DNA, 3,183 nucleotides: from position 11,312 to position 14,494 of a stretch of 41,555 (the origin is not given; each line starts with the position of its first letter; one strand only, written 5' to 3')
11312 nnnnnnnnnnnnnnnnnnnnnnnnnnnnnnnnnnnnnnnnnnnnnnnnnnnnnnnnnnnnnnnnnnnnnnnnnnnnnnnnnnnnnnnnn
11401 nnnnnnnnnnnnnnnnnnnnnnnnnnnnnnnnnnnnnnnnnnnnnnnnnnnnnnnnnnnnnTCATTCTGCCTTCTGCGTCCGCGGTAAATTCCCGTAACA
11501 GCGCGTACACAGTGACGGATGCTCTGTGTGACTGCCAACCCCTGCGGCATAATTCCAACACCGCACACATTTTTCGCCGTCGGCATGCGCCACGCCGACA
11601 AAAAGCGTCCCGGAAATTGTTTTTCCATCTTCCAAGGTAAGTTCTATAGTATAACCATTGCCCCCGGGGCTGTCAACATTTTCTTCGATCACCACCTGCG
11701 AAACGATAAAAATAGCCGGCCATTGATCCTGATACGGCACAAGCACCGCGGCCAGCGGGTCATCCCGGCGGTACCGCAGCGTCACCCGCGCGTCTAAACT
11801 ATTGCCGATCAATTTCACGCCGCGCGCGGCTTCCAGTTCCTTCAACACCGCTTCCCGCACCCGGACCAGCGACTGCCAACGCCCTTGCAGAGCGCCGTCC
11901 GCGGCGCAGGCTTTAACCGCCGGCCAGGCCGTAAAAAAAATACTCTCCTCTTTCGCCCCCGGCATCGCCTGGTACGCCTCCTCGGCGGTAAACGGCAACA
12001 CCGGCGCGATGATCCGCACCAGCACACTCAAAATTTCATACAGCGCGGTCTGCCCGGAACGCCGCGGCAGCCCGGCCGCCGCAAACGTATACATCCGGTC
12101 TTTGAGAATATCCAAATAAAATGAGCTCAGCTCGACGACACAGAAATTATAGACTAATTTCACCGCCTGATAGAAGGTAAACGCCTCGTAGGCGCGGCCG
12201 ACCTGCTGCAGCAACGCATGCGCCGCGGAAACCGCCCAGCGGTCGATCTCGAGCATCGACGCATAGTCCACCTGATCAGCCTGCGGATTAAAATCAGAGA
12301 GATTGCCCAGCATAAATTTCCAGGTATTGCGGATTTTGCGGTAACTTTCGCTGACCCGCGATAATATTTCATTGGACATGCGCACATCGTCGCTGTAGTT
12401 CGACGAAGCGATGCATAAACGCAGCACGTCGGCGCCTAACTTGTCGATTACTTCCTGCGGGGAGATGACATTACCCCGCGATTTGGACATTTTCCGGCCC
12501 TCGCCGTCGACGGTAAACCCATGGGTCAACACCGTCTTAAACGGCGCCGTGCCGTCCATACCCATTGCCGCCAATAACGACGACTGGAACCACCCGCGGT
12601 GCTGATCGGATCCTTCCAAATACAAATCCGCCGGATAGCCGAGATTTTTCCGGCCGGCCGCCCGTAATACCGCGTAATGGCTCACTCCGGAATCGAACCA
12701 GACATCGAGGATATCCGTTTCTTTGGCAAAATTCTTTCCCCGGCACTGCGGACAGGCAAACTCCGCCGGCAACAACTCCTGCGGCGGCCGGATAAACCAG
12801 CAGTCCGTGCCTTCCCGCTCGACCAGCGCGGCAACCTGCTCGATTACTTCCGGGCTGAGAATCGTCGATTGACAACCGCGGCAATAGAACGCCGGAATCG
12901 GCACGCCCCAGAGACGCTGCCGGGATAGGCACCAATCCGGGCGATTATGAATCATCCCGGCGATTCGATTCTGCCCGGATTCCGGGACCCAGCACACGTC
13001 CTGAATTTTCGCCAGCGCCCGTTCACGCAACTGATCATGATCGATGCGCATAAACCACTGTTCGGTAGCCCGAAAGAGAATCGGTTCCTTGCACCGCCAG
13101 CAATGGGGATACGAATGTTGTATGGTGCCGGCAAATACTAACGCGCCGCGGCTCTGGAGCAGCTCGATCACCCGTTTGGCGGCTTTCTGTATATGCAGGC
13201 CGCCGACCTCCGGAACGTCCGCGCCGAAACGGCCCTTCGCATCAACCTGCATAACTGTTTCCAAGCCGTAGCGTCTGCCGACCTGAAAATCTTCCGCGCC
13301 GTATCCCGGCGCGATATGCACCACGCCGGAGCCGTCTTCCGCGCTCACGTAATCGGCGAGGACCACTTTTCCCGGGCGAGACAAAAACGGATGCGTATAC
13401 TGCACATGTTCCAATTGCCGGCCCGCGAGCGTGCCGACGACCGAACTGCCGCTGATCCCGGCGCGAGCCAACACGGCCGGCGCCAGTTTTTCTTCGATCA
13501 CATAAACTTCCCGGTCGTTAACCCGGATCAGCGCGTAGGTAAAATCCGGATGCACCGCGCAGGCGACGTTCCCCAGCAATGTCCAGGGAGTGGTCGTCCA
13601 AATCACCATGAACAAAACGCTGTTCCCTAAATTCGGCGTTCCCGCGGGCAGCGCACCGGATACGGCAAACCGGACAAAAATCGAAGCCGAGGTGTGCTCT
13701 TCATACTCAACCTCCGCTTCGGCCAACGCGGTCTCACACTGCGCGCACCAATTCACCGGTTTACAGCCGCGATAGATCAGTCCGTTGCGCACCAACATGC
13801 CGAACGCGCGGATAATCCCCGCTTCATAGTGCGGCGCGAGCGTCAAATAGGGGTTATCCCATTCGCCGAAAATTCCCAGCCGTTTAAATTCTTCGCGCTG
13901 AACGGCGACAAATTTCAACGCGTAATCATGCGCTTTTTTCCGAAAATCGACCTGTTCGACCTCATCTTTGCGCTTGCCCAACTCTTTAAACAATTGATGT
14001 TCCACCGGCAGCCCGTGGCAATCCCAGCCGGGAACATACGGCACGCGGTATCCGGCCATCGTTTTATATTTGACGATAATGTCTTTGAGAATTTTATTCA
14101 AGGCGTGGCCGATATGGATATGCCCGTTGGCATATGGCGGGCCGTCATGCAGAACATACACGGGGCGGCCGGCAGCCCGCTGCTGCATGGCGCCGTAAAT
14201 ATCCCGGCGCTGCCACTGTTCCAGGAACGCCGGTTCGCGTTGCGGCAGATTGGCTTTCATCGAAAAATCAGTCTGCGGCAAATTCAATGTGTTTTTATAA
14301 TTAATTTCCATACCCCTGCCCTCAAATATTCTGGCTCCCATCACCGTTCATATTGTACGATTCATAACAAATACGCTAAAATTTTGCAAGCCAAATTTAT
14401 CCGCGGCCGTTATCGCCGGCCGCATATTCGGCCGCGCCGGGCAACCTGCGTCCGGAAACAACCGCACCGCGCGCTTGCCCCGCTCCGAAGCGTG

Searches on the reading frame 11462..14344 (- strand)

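Call 7: search_protein_families(library=pfam, proteins=[window:11462-14344:-], max_evalue=0.001)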
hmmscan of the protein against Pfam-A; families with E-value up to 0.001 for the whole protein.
window:11462-14344:- (960 aa): 6 families
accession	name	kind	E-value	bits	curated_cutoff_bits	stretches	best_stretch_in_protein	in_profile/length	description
PF00133.28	tRNA-synt_1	-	7.7e-140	466.7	22.7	1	40-657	2-414/414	tRNA synthetases class I (I, L, M and V)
PF08264.19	Anticodon_1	-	3.3e-30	105.3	25.1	1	701-855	1-147/148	Anticodon-binding domain of tRNA ligase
PF09334.17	tRNA-synt_1g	-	6.7e-26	91.4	20.1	2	70-213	8-136/391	tRNA synthetases class I (M)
PF01406.26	tRNA-synt_1e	-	5.4e-09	36.3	27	1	592-664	228-299/301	tRNA synthetases class I (C) catalytic domain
PF06827.20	zf-FPG_IleRS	-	2.7e-07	30.7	21.3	1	923-950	1-28/30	Zinc finger found in FPG and IleRS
PF01921.24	tRNA-synt_1f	-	9.5e-07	28.5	27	1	608-676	272-340/360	tRNA synthetases class I (K)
